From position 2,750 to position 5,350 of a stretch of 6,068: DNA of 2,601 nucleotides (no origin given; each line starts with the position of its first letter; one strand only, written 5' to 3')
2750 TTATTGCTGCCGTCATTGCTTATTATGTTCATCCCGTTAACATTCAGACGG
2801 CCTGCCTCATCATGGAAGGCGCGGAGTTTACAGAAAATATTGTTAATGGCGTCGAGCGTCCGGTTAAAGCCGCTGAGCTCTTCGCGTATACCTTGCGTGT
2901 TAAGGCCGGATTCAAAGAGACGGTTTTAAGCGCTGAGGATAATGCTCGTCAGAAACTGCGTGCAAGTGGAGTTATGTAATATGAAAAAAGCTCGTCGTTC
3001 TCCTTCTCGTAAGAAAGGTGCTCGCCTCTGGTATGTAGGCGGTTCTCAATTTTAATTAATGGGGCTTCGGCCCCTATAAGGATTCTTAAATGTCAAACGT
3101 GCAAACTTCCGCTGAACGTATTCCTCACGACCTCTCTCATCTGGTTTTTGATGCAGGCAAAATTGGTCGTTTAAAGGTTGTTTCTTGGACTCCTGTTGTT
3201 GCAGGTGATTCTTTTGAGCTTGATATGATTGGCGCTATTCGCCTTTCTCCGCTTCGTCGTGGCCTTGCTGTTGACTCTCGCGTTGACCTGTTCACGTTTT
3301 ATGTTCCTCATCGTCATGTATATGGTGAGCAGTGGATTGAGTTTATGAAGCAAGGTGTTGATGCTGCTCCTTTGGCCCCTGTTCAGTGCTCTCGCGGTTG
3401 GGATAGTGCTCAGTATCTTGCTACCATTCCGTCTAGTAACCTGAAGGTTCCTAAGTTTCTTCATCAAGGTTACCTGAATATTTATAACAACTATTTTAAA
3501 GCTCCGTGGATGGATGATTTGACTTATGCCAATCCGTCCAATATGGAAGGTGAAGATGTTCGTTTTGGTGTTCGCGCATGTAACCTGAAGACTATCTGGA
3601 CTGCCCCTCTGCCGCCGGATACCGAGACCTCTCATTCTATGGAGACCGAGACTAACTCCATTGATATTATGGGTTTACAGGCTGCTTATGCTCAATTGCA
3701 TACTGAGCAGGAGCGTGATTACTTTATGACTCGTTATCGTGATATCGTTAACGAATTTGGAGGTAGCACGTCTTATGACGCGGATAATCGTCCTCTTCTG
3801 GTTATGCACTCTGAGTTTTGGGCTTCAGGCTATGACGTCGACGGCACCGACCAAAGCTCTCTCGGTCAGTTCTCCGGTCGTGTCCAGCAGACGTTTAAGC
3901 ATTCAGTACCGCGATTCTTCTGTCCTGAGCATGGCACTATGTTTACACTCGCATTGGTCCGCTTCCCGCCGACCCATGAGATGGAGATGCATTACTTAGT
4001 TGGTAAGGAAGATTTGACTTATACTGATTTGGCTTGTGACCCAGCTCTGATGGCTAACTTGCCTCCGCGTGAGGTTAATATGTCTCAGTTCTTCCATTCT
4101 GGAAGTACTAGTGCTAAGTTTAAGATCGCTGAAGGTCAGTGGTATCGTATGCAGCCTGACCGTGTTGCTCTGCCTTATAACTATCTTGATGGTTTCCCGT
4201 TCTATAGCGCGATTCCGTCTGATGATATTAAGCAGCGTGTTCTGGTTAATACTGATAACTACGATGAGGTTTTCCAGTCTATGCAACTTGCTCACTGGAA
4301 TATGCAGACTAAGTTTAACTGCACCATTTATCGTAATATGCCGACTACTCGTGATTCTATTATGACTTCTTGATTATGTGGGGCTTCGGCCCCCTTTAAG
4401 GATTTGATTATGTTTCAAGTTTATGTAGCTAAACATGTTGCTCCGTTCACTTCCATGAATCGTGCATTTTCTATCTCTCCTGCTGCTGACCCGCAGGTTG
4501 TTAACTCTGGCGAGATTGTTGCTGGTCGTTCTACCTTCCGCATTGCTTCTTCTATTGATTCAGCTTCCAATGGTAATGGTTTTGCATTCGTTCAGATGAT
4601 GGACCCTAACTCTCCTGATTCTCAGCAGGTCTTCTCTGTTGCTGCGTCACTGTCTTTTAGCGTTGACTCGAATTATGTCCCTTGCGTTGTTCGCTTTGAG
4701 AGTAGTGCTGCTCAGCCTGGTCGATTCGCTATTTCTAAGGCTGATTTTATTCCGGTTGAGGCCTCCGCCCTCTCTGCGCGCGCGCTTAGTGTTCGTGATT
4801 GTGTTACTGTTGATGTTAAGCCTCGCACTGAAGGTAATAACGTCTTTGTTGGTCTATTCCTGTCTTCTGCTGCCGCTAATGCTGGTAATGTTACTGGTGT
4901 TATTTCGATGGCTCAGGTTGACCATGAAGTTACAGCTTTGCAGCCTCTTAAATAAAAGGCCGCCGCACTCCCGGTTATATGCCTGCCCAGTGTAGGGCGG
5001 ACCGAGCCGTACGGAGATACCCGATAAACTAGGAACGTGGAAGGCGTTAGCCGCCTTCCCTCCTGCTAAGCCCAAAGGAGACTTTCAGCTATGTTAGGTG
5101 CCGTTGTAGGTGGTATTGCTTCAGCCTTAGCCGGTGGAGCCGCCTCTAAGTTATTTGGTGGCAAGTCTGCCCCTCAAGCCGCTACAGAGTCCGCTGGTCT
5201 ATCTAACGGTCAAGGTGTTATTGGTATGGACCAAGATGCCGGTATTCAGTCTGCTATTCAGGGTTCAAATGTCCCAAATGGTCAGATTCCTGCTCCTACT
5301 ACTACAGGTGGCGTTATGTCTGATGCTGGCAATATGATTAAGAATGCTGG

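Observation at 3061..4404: Duplicated UUCG-tetraloop hairpin plus SD module flanking gene F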

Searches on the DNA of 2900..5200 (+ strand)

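Call 8: search_dna_similar(query=window:2900-5200:+, collection=phages, mode=near, max_rows=40, rows=best)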
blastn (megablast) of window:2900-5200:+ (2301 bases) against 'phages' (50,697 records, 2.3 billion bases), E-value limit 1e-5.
Records with a match: 33; places in all: 33; records where one place covers at least 80% of the query: 16.
Best place of each record, by identity: 95-99% 3; 90-95% 11; 80-90% 6; 60-80% 13.
By first word of the organism name: Escherichia 23; Enterobacteria 7; Microviridae 1; Shigella 1; Salmonella 1.
By host as written in the record: - 26; Escherichia coli 2; Escherichia coli strain K12 2; Shigella sonnei 1081 1; Salmonella enterica subsp. enterica serovar Typhimurium ATCC 14028 1; Escherichia coli MG1655 K12 1.
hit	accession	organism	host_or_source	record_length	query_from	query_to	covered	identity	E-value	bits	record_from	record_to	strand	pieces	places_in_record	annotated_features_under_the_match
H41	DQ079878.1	Enterobacteria phage NC3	-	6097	1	2298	100%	95.5%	0e+0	3668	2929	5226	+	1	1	F: gpF | G: gpG | H: gpH | D: gpD | J: gpJ | and 1 other names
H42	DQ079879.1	Escherichia phage NC29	-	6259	1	2298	100%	92.6%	0e+0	3306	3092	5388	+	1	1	F: gpF | G: gpG | H: gpH | D: gpD | J: gpJ | and 1 other names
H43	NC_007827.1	Escherichia phage NC29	-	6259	1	2298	100%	92.6%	0e+0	3306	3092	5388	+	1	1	F: gpF | G: gpG | H: gpH | D: gpD | J: gpJ | and 1 other names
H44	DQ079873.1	Enterobacteria phage WA13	-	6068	1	2298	100%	92.1%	0e+0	3236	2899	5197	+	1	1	F: gpF | G: gpG | H: gpH | D: gpD | J: gpJ | and 1 other names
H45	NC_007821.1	Enterobacteria phage WA13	Escherichia coli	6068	1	2298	100%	92.1%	0e+0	3236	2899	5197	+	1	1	F: capsid protein | G: major spike protein | H: minor spike protein | D: external scaffolding protein | J: DNA packaging protein | and 1 other names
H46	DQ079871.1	Escherichia phage ID32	-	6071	1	2298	100%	91.9%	0e+0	3214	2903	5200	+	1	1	F: gpF | G: gpG | H: gpH | D: gpD | J: gpJ | and 1 other names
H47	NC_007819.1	Escherichia phage ID32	-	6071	1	2298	100%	91.9%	0e+0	3214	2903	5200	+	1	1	F: gpF | G: gpG | H: gpH | D: gpD | J: gpJ | and 1 other names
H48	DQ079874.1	Escherichia phage WA45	-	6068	1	2298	100%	91.7%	0e+0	3186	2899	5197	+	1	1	F: gpF | G: gpG | H: gpH | D: gpD | J: gpJ | and 1 other names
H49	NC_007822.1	Escherichia phage WA45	-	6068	1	2298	100%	91.7%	0e+0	3186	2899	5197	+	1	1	F: gpF | G: gpG | H: gpH | D: gpD | J: gpJ | and 1 other names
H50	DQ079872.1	Escherichia phage NC35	-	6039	1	2298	100%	91.6%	0e+0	3169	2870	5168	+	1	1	F: gpF | G: gpG | H: gpH | D: gpD | J: gpJ | and 1 other names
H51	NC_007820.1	Escherichia phage NC35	-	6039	1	2298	100%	91.6%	0e+0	3169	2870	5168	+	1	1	F: gpF | G: gpG | H: gpH | D: gpD | J: gpJ | and 1 other names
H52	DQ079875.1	Escherichia phage NC28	-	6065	1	2298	100%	89.7%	0e+0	2929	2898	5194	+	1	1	F: gpF | G: gpG | H: gpH | D: gpD | J: gpJ | and 1 other names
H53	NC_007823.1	Escherichia phage NC28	-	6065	1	2298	100%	89.7%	0e+0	2929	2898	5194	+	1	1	F: gpF | G: gpG | H: gpH | D: gpD | J: gpJ | and 1 other names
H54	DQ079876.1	Escherichia phage ID62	-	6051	1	2298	100%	89.1%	0e+0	2854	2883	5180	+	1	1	F: gpF | G: gpG | H: gpH | D: gpD | J: gpJ | and 1 other names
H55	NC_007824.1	Escherichia phage ID62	-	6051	1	2298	100%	89.1%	0e+0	2854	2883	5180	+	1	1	F: gpF | G: gpG | H: gpH | D: gpD | J: gpJ | and 1 other names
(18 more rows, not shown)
